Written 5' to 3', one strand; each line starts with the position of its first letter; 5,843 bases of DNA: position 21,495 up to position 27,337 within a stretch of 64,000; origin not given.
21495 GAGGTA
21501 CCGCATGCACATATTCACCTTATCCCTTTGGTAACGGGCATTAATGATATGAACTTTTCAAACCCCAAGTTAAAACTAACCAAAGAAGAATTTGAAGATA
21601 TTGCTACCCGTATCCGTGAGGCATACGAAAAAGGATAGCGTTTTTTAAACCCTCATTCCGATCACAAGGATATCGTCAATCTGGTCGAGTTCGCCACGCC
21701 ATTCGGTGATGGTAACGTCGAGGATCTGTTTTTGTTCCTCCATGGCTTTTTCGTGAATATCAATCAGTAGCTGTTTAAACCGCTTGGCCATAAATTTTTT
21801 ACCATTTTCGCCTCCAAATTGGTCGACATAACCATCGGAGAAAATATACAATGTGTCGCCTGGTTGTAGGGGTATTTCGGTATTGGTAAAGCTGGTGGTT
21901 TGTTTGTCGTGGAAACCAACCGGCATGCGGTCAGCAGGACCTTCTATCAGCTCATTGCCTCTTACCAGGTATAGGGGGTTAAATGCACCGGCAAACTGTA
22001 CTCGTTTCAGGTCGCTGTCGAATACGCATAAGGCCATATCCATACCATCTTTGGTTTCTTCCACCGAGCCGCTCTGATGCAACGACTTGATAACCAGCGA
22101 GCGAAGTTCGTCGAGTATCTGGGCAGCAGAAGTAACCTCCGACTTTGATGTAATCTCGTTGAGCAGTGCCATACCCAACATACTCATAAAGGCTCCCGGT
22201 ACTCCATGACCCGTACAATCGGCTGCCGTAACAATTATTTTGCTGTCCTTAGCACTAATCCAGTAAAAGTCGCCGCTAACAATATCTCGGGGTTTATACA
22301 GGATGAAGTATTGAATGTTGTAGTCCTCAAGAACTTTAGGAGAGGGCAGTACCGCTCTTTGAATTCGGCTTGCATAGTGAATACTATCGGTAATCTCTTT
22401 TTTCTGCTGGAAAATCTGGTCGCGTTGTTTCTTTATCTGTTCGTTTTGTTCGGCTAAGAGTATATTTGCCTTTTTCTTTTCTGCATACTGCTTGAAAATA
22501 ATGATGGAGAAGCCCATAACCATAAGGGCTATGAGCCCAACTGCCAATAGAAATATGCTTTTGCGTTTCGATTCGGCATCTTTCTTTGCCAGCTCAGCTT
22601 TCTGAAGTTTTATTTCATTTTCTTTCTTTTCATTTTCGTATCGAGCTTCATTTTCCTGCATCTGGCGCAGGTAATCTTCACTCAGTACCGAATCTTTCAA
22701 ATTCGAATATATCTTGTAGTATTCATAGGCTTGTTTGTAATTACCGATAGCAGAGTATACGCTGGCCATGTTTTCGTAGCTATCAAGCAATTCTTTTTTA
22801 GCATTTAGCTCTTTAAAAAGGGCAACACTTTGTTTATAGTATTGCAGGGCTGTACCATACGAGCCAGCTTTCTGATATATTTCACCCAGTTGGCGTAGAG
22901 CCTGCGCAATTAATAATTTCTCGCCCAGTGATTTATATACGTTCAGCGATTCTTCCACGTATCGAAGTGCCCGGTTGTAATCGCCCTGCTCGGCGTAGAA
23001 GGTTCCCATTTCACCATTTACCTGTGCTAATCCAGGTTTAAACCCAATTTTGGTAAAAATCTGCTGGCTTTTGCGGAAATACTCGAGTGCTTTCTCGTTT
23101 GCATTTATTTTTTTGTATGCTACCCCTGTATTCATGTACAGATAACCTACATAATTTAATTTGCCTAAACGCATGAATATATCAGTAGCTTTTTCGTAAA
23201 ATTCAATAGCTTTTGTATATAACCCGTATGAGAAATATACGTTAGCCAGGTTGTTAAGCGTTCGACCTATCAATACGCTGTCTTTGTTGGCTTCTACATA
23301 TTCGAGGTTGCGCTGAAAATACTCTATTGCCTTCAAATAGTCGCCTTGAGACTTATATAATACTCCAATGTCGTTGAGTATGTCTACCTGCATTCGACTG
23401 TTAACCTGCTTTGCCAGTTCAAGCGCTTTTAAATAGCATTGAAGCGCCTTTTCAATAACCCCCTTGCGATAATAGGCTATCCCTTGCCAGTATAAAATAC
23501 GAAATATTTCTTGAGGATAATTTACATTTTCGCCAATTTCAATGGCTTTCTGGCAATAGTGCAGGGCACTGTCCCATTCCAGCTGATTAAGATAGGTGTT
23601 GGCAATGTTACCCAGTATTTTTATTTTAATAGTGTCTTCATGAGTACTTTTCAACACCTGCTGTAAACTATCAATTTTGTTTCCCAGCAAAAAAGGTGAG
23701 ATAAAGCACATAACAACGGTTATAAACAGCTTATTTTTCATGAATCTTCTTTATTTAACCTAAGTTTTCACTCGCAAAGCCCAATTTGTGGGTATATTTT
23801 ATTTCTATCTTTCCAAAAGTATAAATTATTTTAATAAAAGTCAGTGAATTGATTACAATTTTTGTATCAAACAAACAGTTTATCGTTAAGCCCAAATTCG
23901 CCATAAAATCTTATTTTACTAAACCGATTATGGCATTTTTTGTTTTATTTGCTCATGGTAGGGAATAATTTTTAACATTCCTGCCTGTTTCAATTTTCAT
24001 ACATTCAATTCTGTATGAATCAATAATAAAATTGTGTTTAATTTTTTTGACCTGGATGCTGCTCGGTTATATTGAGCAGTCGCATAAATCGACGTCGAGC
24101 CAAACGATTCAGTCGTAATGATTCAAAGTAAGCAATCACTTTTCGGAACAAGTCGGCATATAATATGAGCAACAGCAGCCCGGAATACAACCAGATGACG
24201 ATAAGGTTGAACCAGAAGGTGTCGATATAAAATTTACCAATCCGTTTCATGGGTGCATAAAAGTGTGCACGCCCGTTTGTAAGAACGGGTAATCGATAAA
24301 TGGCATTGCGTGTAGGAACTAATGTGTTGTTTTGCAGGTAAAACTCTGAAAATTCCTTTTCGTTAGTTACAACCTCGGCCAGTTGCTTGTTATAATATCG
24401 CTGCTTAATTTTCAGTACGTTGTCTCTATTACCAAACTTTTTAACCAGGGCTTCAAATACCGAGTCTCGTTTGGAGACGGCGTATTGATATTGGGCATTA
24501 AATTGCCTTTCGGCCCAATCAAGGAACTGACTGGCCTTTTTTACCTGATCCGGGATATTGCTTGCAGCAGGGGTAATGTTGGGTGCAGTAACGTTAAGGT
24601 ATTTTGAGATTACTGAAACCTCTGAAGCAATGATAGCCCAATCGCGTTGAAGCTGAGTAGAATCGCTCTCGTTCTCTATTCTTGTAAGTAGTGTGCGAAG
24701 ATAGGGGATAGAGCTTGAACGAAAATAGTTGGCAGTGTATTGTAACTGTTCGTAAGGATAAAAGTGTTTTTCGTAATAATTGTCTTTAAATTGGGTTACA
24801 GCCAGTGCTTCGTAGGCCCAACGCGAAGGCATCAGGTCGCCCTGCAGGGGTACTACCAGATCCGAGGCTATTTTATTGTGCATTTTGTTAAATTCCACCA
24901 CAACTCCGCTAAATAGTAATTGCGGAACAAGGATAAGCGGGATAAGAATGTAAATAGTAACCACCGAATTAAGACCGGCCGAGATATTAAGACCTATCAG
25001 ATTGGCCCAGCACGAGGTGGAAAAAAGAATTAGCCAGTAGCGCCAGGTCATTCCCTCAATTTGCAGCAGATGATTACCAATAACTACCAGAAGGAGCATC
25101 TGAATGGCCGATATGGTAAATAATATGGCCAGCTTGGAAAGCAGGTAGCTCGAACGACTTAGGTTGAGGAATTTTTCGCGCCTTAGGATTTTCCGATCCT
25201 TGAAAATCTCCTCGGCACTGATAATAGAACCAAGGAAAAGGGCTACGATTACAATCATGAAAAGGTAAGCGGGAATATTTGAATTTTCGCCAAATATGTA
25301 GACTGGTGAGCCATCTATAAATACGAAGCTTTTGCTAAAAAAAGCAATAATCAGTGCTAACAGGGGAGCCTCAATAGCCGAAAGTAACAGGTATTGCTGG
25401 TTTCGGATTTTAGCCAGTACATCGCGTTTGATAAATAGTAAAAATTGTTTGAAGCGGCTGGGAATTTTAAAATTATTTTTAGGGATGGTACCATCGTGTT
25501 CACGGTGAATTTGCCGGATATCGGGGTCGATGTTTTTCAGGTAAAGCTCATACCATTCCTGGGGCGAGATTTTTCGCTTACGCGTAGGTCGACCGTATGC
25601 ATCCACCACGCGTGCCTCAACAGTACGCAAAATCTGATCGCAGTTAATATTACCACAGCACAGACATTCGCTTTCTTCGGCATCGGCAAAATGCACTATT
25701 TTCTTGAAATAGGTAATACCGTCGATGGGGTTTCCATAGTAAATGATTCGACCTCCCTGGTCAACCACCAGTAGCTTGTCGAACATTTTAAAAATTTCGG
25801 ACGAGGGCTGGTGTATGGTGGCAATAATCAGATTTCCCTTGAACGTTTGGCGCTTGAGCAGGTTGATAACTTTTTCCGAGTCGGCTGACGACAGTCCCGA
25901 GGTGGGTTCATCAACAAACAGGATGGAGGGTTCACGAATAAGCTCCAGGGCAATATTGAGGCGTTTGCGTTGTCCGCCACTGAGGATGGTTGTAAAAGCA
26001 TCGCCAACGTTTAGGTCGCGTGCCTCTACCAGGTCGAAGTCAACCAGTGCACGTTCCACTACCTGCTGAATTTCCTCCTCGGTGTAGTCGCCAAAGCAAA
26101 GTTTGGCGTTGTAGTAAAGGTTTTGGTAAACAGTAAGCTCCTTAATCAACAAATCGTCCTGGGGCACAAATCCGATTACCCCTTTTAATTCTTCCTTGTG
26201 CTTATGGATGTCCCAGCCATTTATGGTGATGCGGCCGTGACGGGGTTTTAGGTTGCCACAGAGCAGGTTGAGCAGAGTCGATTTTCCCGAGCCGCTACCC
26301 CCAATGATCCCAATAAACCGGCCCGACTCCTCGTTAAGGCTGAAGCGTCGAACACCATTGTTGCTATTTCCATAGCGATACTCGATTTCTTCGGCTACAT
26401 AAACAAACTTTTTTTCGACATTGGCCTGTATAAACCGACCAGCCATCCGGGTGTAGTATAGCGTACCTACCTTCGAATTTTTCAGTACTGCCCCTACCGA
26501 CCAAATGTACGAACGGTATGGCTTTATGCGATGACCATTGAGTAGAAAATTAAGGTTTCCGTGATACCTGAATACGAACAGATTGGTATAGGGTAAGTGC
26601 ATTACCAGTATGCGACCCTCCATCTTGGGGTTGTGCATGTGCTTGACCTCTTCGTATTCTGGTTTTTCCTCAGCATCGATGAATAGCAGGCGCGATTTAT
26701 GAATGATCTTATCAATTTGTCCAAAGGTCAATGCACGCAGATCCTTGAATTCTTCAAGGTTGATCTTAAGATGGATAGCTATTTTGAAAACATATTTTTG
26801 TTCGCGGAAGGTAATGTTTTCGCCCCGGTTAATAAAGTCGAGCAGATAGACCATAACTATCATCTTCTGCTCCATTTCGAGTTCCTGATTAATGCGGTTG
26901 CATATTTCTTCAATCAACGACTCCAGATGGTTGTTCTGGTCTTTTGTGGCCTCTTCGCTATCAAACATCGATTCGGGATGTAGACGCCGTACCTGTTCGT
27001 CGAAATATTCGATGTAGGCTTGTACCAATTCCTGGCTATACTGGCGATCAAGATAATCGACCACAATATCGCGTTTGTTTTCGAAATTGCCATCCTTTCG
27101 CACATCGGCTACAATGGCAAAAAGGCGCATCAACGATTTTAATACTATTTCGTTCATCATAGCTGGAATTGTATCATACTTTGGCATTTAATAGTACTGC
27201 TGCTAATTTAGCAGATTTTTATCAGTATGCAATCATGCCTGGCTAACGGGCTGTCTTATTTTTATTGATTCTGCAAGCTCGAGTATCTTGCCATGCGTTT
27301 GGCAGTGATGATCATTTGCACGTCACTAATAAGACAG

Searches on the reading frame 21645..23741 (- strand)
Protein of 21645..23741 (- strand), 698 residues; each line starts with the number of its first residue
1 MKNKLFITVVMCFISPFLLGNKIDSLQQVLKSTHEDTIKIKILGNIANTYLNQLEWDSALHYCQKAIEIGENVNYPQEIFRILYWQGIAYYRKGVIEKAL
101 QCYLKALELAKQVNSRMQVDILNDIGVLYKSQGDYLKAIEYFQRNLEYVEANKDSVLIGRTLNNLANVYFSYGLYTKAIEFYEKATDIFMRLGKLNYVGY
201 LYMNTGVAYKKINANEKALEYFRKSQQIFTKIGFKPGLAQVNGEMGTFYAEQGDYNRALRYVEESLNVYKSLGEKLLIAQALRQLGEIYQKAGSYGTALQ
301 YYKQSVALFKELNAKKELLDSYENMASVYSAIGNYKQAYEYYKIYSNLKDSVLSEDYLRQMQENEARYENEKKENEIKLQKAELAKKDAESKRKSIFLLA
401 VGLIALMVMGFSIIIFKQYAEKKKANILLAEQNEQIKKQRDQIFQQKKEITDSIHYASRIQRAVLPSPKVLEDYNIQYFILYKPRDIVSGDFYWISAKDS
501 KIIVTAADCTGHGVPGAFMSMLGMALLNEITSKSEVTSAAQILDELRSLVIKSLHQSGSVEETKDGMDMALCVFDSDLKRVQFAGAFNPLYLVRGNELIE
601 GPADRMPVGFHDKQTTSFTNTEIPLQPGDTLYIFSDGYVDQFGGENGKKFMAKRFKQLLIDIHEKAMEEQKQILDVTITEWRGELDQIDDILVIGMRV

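Call 86: search_protein_families(library=pfam, proteins=[window:21645-23741:-], max_evalue=0.00001)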
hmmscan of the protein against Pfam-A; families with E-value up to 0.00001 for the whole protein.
window:21645-23741:- (698 aa): 14 families
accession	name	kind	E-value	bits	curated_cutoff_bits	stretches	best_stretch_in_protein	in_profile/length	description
PF13424.12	TPR_12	-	2.2e-65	217.2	30.1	7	239-311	3-77/77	Tetratricopeptide repeat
PF00515.34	TPR_1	-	3.1e-36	122.2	27.8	1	160-187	2-29/34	Tetratricopeptide repeat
PF07719.23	TPR_2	-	1.3e-31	106.5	27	0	81-111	2-32/34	Tetratricopeptide repeat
PF13374.12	TPR_10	-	1.8e-24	85.4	27.5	0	245-271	8-34/42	Tetratricopeptide repeat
PF07228.17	SpoIIE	-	8.7e-22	78.4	25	1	499-698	2-191/192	Stage II sporulation protein E (SpoIIE)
PF13176.12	TPR_7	-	2.1e-21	74.6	27.9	0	281-306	1-26/36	Tetratricopeptide repeat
PF13181.12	TPR_8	-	3.5e-20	70.8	25.7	0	160-188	2-30/34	Tetratricopeptide repeat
PF14938.12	SNAP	-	3.7e-20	73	25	2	47-187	42-183/282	Soluble NSF attachment protein, SNAP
PF13432.12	TPR_16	-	3.3e-13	50.2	32.7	0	249-307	7-59/65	Tetratricopeptide repeat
PF17874.7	TPR_MalT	-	7.7e-13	48.9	45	0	47-188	8-151/336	MalT-like TPR region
PF24885.1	TPR_NPHP3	-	3.5e-12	46.7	100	1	59-189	37-171/239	Nephrocystin-3 TPR domain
PF13428.12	TPR_14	-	5.5e-12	45.5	23.5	0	280-311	2-33/44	Tetratricopeptide repeat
PF13174.12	TPR_6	-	2.7e-06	28.1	26.3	0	83-107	3-27/33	Tetratricopeptide repeat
PF10602.15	RPN7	-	6.9e-06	26.3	29.6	0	137-217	14-94/174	26S proteasome subunit RPN7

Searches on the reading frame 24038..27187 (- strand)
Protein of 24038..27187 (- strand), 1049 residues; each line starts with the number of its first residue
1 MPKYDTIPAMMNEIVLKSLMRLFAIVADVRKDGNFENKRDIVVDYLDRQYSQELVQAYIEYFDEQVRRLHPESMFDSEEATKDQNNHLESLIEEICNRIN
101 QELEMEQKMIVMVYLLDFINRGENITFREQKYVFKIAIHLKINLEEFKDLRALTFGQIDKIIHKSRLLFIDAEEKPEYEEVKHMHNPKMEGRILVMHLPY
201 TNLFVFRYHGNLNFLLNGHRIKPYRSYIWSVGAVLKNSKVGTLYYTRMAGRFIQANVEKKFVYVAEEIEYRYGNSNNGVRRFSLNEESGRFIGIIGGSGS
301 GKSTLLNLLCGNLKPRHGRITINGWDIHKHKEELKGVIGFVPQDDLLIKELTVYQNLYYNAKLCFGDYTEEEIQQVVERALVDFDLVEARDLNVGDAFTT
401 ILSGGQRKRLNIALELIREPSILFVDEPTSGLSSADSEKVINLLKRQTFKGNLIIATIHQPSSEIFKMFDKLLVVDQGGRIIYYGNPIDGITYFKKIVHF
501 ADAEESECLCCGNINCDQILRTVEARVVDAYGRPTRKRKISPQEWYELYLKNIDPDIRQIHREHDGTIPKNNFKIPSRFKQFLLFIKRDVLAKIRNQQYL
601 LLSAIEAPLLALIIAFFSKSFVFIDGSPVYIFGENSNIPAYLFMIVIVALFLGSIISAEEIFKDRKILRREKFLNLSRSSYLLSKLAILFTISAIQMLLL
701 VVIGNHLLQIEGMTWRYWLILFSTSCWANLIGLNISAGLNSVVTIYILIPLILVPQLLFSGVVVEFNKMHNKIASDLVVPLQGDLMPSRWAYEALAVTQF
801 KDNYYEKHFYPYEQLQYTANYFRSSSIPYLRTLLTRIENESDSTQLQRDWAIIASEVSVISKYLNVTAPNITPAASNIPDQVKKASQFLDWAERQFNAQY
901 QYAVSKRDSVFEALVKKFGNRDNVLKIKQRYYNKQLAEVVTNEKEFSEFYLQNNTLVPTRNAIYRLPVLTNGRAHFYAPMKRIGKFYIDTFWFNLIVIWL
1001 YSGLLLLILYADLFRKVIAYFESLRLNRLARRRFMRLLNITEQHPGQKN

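Call 86: search_protein_families(library=pfam, proteins=[window:24038-27187:-], max_evalue=0.00001)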
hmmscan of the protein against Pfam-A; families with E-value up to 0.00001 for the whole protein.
window:24038-27187:- (1049 aa): 3 families
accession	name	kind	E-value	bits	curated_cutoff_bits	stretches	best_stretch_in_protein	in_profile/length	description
PF00005.33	ABC_tran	-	1.9e-31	109.9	25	1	281-430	3-137/137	ABC transporter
PF01061.29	ABC2_membrane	-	1.3e-19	71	26.9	1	581-800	2-211/211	ABC-2 type transporter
PF19055.6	ABC2_membrane_7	-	6.6e-06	25.7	22.7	0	459-497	1-39/410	ABC-2 type transporter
